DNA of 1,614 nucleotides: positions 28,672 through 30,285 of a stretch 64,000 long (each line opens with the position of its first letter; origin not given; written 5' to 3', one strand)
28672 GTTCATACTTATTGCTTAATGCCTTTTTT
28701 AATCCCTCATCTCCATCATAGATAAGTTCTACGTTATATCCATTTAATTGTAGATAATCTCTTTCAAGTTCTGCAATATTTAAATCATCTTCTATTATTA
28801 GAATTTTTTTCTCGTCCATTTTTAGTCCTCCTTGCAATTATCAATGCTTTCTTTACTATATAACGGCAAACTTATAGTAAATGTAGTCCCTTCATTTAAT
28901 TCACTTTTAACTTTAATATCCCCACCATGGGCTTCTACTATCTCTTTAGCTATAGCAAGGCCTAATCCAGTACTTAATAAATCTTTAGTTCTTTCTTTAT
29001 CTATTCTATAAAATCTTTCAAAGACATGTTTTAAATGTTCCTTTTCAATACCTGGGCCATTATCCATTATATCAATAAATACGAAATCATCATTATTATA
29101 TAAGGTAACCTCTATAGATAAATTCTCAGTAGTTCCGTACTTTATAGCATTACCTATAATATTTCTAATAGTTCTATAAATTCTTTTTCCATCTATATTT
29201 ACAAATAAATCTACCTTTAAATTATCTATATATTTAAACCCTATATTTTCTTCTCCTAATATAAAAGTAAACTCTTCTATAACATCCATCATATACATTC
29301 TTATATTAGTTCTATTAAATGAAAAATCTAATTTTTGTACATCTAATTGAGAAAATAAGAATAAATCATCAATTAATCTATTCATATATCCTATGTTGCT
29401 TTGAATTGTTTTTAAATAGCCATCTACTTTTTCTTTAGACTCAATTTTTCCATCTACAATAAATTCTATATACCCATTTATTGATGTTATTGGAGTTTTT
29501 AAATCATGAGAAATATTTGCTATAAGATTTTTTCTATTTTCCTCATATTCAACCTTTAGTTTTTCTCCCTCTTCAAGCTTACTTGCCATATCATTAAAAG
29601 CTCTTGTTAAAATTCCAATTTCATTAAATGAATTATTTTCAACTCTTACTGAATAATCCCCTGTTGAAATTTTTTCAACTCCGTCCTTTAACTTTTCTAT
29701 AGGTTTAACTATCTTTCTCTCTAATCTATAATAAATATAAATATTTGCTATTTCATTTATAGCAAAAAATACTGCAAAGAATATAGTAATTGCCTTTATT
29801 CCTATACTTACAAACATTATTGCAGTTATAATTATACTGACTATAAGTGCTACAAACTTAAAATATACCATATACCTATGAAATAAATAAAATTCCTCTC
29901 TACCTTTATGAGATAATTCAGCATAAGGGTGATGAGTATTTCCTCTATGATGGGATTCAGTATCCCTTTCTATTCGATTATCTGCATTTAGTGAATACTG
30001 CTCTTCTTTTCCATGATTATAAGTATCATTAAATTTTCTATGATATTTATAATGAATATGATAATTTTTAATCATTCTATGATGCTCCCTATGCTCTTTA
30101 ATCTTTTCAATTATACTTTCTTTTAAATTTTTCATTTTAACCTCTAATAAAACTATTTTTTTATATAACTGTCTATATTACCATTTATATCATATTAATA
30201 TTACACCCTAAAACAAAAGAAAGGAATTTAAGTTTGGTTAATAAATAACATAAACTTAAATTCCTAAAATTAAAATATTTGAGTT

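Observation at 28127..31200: Two-component system whose kinase carries a His-rich cytoplasmic head, next to a separately transcribed His/Met/Cys-motif protein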

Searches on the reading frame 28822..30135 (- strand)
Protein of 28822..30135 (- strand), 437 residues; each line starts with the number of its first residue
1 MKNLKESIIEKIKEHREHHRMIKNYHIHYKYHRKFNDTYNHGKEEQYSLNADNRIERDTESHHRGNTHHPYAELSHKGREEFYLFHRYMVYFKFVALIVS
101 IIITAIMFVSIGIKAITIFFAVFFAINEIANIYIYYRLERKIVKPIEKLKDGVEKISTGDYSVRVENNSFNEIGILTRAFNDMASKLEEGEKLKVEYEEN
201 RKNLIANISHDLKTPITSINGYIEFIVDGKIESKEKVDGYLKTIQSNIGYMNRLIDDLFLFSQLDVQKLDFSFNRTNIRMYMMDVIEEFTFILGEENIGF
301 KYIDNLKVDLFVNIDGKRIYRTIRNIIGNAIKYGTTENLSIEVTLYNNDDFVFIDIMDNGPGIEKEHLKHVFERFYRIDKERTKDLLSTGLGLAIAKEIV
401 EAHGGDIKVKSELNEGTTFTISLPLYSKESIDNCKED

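Call 3: search_protein_families(library=pfam, proteins=[window:28822-30135:-], max_evalue=0.1)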
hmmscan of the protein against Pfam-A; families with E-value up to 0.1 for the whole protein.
window:28822-30135:- (437 aa): 7 families
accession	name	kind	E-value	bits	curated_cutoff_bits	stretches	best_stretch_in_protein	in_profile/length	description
PF02518.31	HATPase_c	-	2.9e-29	102.2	26.4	1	315-426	2-110/111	Histidine kinase-, DNA gyrase B-, and HSP90-like ATPase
PF00512.31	HisKA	-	2.6e-15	56.7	26.9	1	201-265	2-64/66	His Kinase A (phospho-acceptor) domain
PF00672.30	HAMP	-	1.5e-12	48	25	1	139-189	3-53/53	HAMP domain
PF14501.12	HATPase_c_5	-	0.00077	19.8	22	1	319-412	6-91/102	GHKL domain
PF18947.5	HAMP_2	-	0.00083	19.7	24.3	0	141-169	19-47/67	HAMP domain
PF13581.12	HATPase_c_2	-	0.0025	18.3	27.4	1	327-420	40-124/127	Histidine kinase-like ATPase domain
PF13589.12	HATPase_c_3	-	0.026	15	25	1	325-396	9-80/137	Histidine kinase-, DNA gyrase B-, and HSP90-like ATPase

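Call 4: search_protein_families(library=ncbifam, proteins=[window:28822-30135:-], max_evalue=0.1)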
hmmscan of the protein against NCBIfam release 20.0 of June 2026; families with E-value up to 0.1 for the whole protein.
window:28822-30135:- (437 aa): 97 families (the best 25 are shown)
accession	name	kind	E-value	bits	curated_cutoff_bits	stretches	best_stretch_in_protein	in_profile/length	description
NF033092.0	HK_WalK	equivalog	3.2e-74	250.6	725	2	197-425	368-594/594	cell wall metabolism sensor histidine kinase WalK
NF046044.1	PnpS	equivalog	4.1e-64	217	400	2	196-424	165-390/390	two-component system histidine kinase PnpS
TIGR02966.1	phoR_proteo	equivalog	1.7e-55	188.4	334.2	1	197-422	110-332/333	phosphate regulon sensor histidine kinase PhoR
NF040691.1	MtrAB_MtrB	equivalog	6e-53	180.6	450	1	136-431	206-498/507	MtrAB system histidine kinase MtrB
NF033091.0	HK_VanS_ACDEFG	equivalog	9.2e-51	172.7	400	1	135-424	11-293/293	vancomycin resistance histidine kinase VanS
NF007837.0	PRK10549.1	equivalog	3.9e-49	167.6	603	1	129-429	175-462/466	envelope stress sensor histidine kinase BaeS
NF012163.2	BaeS_SmeS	equivalog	1.8e-48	165.6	500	1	124-422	170-455/457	sensor histidine kinase efflux regulator BaeS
NF041735.1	hist_kin_RppB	equivalog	2.2e-48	165.2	400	1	202-424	217-438/438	two-component system sensor histidine kinase RppB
NF012226.0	AdeS_HK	equivalog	2.8e-48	164.9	500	1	117-424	59-352/353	two-component sensor histidine kinase AdeS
TIGR01386.1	cztS_silS_copS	subfamily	2.4e-46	158.6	292.55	1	133-424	179-457/457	heavy metal sensor histidine kinase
NF033093.1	HK_VicK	exception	4.7e-46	157.4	680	1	198-431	206-440/448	cell wall metabolism sensor histidine kinase VicK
NF053855.1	HisKinPhoRBctds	equivalog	1.3e-44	152.6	500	1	200-423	360-581/583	two-component system sensor histidine kinase PhoR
NF041210.1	his_kin_PieS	equivalog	1.5e-44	152.8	850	1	111-428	162-473/474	two component system sensor histidine kinase PieS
NF047874.1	MASE3_PAS_HK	subfamily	1.2e-43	149.8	560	1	192-430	389-630/655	MASE3 domain-containing sensor histidine kinase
NF008468.0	PRK11360.1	equivalog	1.7e-43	148.9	646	2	204-429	399-612/616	two-component system sensor histidine kinase AtoS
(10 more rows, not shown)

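Call 63: find_homologous_proteins(query=window:28822-30135:-, max_evalue=1e-60)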
Query window:28822-30135:- (437 aa): 1068 proteins with E <= 1e-60 among 8000 candidates; the best 120 are listed.
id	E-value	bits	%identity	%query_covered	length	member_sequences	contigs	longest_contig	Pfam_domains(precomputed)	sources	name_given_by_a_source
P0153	5.6e-284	959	100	100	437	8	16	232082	PF00672.31,PF02518.32,PF00512.32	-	-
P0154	2.0e-250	849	89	100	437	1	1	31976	PF00672.31,PF02518.32,PF00512.32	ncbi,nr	ncbi:MAG: HAMP domain-containing sensor histidine kinase [Clostridium perfringens]|nr:HAMP domain-co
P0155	1.0e-244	830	87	100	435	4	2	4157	PF00672.31,PF02518.32,PF00512.32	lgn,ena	-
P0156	4.3e-224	762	82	100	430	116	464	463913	PF00672.31,PF02518.32,PF00512.32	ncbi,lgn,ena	-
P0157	5.9e-221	752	80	98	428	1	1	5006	PF00672.31,PF02518.32,PF00512.32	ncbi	-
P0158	5.2e-209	712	77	99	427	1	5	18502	PF00672.31,PF02518.32,PF00512.32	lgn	-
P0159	3.4e-194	664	84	82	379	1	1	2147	PF00672.31,PF02518.32,PF00512.32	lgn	-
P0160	1.8e-138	480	60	84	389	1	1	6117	PF00672.31,PF02518.32,PF00512.32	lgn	-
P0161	1.3e-137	477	60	84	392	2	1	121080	PF00672.31,PF02518.32,PF00512.32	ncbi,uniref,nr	ncbi:HAMP domain-containing sensor histidine kinase [Clostridium sp. A1-XYC3]|uniref:histidine kinas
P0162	1.4e-137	477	61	79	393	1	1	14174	PF00672.31,PF02518.32,PF00512.32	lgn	-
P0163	2.7e-137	476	62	79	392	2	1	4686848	PF00672.31,PF02518.32,PF00512.32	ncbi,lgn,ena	-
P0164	3.4e-137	476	59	84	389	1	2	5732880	PF00672.31,PF02518.32,PF00512.32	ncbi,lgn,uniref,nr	ncbi:histidine kinase [Clostridium carboxidivorans P7]|uniref:histidine kinase n=1 Tax=Clostridium c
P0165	5.7e-137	475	60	84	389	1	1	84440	PF00672.31,PF02518.32,PF00512.32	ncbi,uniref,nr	ncbi:sensor histidine kinase [Clostridium ljungdahlii]|uniref:histidine kinase n=1 Tax=Clostridium l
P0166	6.6e-137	475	60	85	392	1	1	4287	PF00672.31,PF02518.32,PF00512.32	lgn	-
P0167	1.4e-136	474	59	84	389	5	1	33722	PF00672.31,PF02518.32,PF00512.32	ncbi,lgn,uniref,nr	ncbi:HAMP domain-containing histidine kinase [Clostridium sp. P21]|uniref:histidine kinase n=1 Tax=C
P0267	4.1e-120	420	52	90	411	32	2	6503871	PF00672.31,PF02518.32,PF00512.32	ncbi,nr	ncbi:sensor histidine kinase [Clostridium beijerinckii]|nr:HAMP domain-containing sensor histidine k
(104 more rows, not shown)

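Call 64: find_encoding_contigs(protein=P0267, flank=4000, max_places=2)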
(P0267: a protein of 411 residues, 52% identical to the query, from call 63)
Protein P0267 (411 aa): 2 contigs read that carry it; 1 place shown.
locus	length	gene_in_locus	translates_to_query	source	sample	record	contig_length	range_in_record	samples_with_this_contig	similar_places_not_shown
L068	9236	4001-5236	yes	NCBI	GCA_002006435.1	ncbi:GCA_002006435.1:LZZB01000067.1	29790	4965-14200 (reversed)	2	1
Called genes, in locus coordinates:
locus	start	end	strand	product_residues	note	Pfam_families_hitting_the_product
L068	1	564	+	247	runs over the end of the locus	-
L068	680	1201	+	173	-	PF22769:DCD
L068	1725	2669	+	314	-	PF00389:2-Hacid_dh, PF03446:NAD_binding_2 (faint), PF02826:2-Hacid_dh_C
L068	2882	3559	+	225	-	-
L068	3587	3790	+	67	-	-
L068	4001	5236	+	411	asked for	PF00672:HAMP, PF00512:HisKA, PF02518:HATPase_c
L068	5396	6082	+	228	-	PF00072:Response_reg, PF00486:Trans_reg_C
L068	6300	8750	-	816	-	PF00133:tRNA-synt_1, PF09334:tRNA-synt_1g, PF13603:tRNA-synt_1_2, PF00133:tRNA-synt_1, PF08264:Anticodon_1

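Call 65: find_encoding_contigs(protein=P0165, flank=4000, max_places=2)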
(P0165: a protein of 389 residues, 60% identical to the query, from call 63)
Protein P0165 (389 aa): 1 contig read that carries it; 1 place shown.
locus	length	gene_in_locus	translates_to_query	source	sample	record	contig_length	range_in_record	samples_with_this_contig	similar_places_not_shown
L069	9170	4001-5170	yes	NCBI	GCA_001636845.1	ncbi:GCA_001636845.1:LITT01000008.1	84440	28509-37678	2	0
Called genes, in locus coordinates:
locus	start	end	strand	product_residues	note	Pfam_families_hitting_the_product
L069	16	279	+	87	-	PF01326:PPDK_N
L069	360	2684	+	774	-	PF01326:PPDK_N, PF27448:Rph_4th, PF00391:PEP-utilizers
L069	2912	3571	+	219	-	-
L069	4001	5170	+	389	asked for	PF00672:HAMP, PF00512:HisKA, PF02518:HATPase_c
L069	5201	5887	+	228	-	PF00072:Response_reg, PF00486:Trans_reg_C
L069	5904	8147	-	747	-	PF02687:FtsX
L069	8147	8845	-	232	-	PF02463:SMC_N (faint), PF00005:ABC_tran, PF13304:AAA_21 (faint)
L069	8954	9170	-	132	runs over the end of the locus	PF00293:NUDIX, PF14815:NUDIX_4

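Call 70: list_cluster_members(proteins=[L068:2882-3556:+, L069:2912-3568:+, L068:3587-3787:+])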
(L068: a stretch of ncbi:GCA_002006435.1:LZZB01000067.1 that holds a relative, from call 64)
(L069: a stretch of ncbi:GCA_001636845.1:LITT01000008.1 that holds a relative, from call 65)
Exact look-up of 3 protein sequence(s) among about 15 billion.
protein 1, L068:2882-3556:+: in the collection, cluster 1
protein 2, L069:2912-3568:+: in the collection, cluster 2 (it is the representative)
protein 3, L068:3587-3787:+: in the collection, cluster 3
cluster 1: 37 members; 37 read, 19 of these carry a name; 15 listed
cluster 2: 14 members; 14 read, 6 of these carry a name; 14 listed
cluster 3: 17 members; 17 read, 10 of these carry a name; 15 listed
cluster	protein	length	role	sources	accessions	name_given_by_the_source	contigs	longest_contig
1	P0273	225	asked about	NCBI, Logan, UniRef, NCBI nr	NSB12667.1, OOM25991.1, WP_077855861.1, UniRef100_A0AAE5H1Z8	hypothetical protein [Clostridium beijerinckii] | Uncharacterized protein n=1 Tax=Clostridium beijerinckii TaxID=1520 RepID=A0AAE5H1Z8_CLOBE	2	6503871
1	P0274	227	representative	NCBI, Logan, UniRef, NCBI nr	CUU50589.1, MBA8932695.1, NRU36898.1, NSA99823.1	hypothetical protein [Clostridium beijerinckii] | hypothetical protein n=1 Tax=Clostridium beijerinckii TaxID=1520 RepID=UPI00098C4FEC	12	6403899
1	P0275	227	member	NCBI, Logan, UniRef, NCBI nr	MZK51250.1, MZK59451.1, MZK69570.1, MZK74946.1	hypothetical protein [Clostridium beijerinckii] | Uncharacterized protein n=1 Tax=Clostridium beijerinckii TaxID=1520 RepID=A0A1S9NBS9_CLOBE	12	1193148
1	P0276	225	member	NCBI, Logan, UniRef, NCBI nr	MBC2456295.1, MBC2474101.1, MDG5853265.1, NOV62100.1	hypothetical protein [Clostridium beijerinckii] | Uncharacterized protein n=1 Tax=Clostridium beijerinckii TaxID=1520 RepID=A0AAW3W5D2_CLOBE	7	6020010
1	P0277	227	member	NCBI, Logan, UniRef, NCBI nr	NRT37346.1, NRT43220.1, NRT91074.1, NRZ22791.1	hypothetical protein OD350_20210 [Clostridium beijerinckii] | Uncharacterized protein n=1 Tax=Clostridium beijerinckii TaxID=1520 RepID=A0AAX0B9C3_CLOBE | hypothetical protein [Clostridium beijerinckii]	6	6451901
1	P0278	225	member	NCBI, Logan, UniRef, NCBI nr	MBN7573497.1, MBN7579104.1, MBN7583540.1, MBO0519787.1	hypothetical protein C1H57_14935 [Clostridium sp. 2-1] | hypothetical protein n=1 Tax=Clostridium TaxID=1485 RepID=UPI000CDB6A13 | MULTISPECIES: hypothetical protein [Clostridium]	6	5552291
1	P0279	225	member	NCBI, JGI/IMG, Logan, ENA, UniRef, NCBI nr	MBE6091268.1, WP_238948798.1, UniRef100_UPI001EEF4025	hypothetical protein [Clostridium sp. YIM B02569] | hypothetical protein n=1 Tax=Clostridium sp. YIM B02569 TaxID=2911967 RepID=UPI001EEF4025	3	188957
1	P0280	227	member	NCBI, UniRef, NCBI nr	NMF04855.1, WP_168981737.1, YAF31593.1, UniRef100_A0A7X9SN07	hypothetical protein ACUH7Y_22665 [Clostridium beijerinckii] | Uncharacterized protein n=1 Tax=Clostridium beijerinckii TaxID=1520 RepID=A0A7X9SN07_CLOBE | hypothetical protein [Clostridium beijerinckii]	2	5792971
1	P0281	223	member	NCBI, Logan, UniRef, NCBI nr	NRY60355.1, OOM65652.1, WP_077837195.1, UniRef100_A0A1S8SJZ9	hypothetical protein [Clostridium beijerinckii] | Uncharacterized protein n=1 Tax=Clostridium beijerinckii TaxID=1520 RepID=A0A1S8SJZ9_CLOBE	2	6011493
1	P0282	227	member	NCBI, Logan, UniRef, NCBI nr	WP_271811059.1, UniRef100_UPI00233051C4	hypothetical protein [Clostridium beijerinckii] | hypothetical protein n=1 Tax=Clostridium beijerinckii TaxID=1520 RepID=UPI00233051C4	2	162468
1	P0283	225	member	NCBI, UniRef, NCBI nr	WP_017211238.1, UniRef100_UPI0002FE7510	hypothetical protein [Clostridium beijerinckii] | hypothetical protein n=1 Tax=Clostridium beijerinckii TaxID=1520 RepID=UPI0002FE7510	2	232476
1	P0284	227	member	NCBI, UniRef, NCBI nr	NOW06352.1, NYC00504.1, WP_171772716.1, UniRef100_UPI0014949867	hypothetical protein [Clostridium beijerinckii] | hypothetical protein n=1 Tax=Clostridium beijerinckii TaxID=1520 RepID=UPI0014949867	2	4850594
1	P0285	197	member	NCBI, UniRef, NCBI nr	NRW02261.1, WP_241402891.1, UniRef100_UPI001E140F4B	hypothetical protein DFH65_002951 [Clostridium beijerinckii] | hypothetical protein n=1 Tax=Clostridium beijerinckii TaxID=1520 RepID=UPI001E140F4B | hypothetical protein [Clostridium beijerinckii]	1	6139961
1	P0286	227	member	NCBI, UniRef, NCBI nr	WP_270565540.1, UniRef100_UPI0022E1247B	hypothetical protein [Clostridium beijerinckii] | hypothetical protein n=1 Tax=Clostridium beijerinckii TaxID=1520 RepID=UPI0022E1247B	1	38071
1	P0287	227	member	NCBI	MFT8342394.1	MAG: hypothetical protein ABF652_13310 [Clostridium beijerinckii]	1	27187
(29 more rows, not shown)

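Call 75: search_solved_structures(query=window:28822-30135:-, max_evalue=1e-20)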
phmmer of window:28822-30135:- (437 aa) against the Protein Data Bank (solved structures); distinct sequences matched with E-value up to 1e-20: 13.
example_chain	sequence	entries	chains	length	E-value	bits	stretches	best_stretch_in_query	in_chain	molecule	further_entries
4u7n_A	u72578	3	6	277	5.3e-41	144.2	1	197-431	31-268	Histidine protein kinase sensor protein | Histidine kinase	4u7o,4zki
5c93_A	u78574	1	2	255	6e-41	144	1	197-431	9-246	Histidine kinase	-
4i5s_A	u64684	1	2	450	3.7e-40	141.4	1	197-437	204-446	Putative histidine kinase CovS; VicK-like protein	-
6paj_A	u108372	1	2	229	5.9e-37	130.8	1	198-424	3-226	Sensor protein SrrB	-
4jas_A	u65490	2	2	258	2.5e-34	122.2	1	189-425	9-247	Histidine kinase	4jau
5uht_A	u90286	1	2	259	4.6e-33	118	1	189-425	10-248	Sensor histidine kinase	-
2c2a_A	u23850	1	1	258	4.6e-33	118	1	189-425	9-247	SENSOR HISTIDINE KINASE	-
3dge_A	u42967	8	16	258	4.7e-33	118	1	189-425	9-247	Sensor protein | Histidine kinase | Sensor histidine kinase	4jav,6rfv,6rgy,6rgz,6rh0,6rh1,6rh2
6azr_A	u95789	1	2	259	2e-32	115.9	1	189-425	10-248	Sensor histidine kinase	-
6rh7_A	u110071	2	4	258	1.1e-31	113.5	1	189-425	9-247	Sensor histidine kinase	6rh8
3sl2_A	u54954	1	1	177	1.7e-29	106.2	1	281-433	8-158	Sensor histidine kinase yycG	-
8u4x_A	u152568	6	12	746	1.4e-25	93.3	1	199-425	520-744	histidine kinase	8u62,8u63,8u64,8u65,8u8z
7z8n_A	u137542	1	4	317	1.3e-23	86.9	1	191-425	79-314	Histidine kinase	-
